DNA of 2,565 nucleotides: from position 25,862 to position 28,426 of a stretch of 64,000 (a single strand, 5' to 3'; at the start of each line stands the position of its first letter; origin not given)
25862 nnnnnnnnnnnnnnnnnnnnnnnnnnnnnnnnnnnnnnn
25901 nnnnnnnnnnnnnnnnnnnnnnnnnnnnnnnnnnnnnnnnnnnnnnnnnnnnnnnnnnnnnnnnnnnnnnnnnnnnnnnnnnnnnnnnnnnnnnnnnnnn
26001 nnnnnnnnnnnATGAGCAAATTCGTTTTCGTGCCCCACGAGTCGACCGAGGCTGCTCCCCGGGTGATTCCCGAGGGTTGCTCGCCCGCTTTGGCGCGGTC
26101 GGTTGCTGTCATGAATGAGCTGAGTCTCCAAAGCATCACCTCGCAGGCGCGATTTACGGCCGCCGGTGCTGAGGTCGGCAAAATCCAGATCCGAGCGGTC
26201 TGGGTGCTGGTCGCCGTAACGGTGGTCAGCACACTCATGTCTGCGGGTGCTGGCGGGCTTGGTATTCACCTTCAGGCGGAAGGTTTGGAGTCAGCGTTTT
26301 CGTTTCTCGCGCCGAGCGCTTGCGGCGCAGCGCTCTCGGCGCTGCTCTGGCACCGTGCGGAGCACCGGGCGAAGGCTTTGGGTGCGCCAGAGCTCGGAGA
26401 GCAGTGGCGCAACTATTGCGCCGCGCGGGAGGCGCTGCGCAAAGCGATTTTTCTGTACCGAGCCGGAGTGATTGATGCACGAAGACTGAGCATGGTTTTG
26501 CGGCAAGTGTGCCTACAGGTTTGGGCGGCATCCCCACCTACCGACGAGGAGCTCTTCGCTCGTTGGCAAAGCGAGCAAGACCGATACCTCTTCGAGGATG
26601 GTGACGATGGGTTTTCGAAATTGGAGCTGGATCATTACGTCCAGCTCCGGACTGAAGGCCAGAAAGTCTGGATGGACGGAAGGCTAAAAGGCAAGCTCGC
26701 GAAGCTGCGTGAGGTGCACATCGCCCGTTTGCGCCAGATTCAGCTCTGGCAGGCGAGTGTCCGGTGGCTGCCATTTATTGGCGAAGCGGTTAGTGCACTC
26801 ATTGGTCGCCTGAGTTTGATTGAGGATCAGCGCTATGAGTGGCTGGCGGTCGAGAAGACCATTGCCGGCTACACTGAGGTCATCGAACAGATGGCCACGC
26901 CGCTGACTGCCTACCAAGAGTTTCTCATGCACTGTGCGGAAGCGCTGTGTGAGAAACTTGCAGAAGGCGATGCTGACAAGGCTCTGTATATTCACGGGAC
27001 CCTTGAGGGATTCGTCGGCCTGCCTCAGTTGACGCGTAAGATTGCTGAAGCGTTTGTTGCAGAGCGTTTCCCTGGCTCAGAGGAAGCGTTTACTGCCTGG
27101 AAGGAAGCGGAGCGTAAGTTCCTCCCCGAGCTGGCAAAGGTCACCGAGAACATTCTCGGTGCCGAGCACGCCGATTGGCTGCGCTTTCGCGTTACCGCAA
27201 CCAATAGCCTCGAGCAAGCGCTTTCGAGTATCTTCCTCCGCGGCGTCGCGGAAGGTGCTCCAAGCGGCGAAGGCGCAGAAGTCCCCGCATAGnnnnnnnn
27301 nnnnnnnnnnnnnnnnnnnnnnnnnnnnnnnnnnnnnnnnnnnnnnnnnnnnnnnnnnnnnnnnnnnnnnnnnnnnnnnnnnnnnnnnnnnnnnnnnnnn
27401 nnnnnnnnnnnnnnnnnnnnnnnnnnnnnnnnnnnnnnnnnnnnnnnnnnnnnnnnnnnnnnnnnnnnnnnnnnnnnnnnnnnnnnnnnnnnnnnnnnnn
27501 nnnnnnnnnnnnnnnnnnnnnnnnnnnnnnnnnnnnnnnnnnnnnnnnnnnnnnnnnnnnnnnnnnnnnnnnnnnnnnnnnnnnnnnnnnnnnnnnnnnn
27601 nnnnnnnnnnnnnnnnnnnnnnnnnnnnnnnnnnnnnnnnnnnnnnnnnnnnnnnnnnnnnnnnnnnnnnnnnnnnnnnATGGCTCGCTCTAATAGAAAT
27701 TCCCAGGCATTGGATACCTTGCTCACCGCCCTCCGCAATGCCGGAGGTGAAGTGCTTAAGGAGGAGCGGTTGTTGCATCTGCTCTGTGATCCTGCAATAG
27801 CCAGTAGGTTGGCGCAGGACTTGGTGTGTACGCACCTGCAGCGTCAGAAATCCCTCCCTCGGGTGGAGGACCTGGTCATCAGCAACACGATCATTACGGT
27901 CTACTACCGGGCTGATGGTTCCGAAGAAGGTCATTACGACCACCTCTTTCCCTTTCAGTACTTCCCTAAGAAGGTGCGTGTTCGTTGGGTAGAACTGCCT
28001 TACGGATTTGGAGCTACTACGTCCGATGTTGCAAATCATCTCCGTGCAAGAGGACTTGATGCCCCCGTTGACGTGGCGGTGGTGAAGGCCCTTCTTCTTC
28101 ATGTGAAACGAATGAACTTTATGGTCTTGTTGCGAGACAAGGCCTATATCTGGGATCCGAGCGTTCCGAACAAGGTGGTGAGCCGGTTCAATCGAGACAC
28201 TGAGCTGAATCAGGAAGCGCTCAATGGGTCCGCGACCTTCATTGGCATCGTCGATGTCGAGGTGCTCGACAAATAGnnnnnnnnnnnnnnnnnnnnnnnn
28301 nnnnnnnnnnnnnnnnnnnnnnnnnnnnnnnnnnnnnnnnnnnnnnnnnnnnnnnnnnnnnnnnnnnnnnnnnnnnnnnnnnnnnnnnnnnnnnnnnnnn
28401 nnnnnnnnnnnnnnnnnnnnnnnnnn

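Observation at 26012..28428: Two GC-rich orphan genes bracketed by ~133-bp direct repeats that carry their own terminator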

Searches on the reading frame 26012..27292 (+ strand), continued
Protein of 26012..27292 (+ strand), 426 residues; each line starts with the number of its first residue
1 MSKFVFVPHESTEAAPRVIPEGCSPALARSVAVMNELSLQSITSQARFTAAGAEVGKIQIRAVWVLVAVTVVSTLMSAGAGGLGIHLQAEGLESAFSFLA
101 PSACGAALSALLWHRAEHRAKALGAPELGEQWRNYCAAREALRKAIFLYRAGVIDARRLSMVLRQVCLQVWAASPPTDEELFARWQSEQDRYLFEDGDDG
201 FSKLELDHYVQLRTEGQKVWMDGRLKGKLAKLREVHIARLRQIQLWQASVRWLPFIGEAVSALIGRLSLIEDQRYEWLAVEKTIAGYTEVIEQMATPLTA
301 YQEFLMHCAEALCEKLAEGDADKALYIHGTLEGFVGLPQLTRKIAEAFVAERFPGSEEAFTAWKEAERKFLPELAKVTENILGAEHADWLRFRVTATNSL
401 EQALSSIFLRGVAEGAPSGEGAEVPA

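Call 79: list_cluster_members(proteins=[P0001, P0002, P0003, P0004, P0005])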
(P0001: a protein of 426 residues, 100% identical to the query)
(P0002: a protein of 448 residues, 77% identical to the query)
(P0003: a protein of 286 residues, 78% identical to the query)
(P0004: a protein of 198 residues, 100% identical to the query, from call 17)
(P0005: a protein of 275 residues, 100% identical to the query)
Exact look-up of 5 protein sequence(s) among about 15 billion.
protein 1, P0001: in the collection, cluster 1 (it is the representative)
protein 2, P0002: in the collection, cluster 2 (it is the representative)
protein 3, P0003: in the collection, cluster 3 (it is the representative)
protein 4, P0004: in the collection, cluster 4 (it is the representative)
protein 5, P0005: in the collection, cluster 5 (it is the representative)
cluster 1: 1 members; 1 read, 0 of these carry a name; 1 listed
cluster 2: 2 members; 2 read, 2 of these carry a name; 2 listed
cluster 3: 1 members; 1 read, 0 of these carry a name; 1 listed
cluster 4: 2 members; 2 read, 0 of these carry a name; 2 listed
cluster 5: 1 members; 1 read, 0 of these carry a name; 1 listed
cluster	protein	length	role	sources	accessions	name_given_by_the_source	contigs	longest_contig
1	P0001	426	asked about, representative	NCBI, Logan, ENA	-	-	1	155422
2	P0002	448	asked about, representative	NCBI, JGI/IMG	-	hypothetical protein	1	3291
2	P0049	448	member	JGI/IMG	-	hypothetical protein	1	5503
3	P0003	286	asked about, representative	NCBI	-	-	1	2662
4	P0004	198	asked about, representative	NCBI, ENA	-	-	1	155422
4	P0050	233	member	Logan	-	-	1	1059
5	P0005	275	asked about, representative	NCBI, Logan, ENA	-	-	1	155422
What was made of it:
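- A Logan contig carrying the 233-aa form of gene 2 is 1059 nt long (call 79).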

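Call 80: find_encoding_contigs(protein=P0050, flank=5000)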
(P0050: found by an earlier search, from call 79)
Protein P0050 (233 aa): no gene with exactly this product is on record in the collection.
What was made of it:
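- This is an inference from length only, because the contig sequence was not retrievable (call 80).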

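Call 81: find_encoding_contigs(protein=P0049, flank=6000)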
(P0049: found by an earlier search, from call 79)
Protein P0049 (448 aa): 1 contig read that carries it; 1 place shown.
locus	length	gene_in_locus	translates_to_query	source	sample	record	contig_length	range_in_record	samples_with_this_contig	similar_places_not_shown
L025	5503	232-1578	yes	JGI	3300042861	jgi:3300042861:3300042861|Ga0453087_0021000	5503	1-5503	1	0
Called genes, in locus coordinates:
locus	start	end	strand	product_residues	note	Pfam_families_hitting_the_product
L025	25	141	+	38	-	-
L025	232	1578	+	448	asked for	-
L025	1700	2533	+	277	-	PF13462:Thioredoxin_4, PF13098:Thioredoxin_2 (weak), PF01323:DSBA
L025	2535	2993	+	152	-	PF02502:LacAB_rpiB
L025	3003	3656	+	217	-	PF00834:Ribul_P_3_epim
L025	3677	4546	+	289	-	PF13292:DXP_synthase_N, PF00456:Transketolase_N, PF00676:E1_dh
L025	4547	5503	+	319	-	?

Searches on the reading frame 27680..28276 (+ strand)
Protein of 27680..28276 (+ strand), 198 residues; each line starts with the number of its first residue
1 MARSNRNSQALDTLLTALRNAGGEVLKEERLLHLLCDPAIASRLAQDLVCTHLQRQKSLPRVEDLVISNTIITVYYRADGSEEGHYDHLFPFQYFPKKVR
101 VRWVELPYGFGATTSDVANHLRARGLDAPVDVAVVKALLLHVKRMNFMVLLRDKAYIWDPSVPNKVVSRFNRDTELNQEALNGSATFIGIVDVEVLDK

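Call 11: search_protein_families(library=pfam, proteins=[window:27680-28276:+], max_evalue=0.01)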
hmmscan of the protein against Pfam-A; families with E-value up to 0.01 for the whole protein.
window:27680-28276:+ (198 aa): 0 families

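Call 17: find_homologous_proteins(query=window:27680-28276:+)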
Query window:27680-28276:+ (198 aa): 1 proteins with E <= 0.001 among 733 candidates.
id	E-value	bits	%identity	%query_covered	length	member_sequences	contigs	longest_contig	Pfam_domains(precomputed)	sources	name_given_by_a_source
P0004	1.8e-126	437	100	100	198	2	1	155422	-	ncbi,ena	-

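Call 23: find_encoding_contigs(protein=P0004, flank=2000, max_places=3)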
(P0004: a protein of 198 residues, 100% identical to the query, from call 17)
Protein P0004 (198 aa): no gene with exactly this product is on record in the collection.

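Call 29: search_protein_families(library=padloc, proteins=[window:27680-28276:+], max_evalue=1)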
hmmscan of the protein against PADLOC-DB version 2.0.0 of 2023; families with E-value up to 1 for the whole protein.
window:27680-28276:+ (198 aa): 0 families

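Call 30: search_protein_families(library=ncbifam, proteins=[window:27680-28276:+], max_evalue=1)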
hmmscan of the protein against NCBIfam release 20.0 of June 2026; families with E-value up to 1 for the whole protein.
window:27680-28276:+ (198 aa): 0 families

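Call 57: search_protein_representatives(protein=window:27680-28276:+)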
Query: 198 residues. Proteins with E-value up to 0.001 (for the whole library): 1; up to 1e-10: 1; up to 1e-30: 1. The best 1 are listed.
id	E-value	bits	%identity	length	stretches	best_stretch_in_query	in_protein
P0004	5.6e-127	437.0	100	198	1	1-198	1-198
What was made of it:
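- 27680..28276 (+): Gene 2: a 198-aa orphan, GC 0.53. A fully overlapping antisense ORF (28396-27617) is probably a shadow ORF. The only hit among 5.8e9 clustered proteins and 1.84e9 HMMER-scanned representatives is the gene itself (calls 17, 57).
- Tried and rejected: A full HMMER scan of 1.84e9 representatives found only the gene itself (call 57).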

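Call 58: predict_structure(protein=window:27680-28276:+)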
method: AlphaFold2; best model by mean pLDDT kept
length: 198 residues; sequences in the alignment: 1
mean_pLDDT: 40.3   pTM: 0.27
mean pLDDT of the five models: 40.3, 39.0, 36.8, 35.2, 34.5
residues with pLDDT >= 90: 0; 70-90: 0; 50-70: 36; < 50: 162
segments of 3 or more residues with pLDDT < 50: 1-4, 22-41, 51-113, 127-198
pLDDT, mean of each block of 10 residues (from residue 1): 54 59 46 46 49 39 25 27 29 31 42 50 50 38 35 42 38 34 34 36
secondary structure, 60 per line:
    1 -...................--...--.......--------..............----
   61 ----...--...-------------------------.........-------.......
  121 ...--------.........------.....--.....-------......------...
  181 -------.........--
elements in order: H2-20 H28-34 H43-56 E65-67 E70-72 E98-106 H114-123 H132-140 E147-151 E154-158 E166-171 E188-196

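Call 73: find_related_loci(query=window:27680-28276:+, collection=viral_contigs, flank=5000)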
Query window:27680-28276:+ (198 aa) in viral_contigs; peptide patterns used: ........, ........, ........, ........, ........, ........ (x = any residue, [..] = any of these).
17 stretches matched a pattern, but none encodes a relative of the query by tblastn (E <= 1e-3).

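Call 76: search_protein_families(library=pfam, proteins=[window:27680-28276:+], max_evalue=10)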
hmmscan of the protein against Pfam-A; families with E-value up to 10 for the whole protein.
window:27680-28276:+ (198 aa): 0 families

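Call 77: search_protein_families(library=phrogs, proteins=[window:27680-28276:+], max_evalue=1)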
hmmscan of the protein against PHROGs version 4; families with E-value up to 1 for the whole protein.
window:27680-28276:+ (198 aa): 0 families
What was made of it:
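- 27680..28276 (+): No family hits were found (calls 11, 29, 30, 76, 77).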
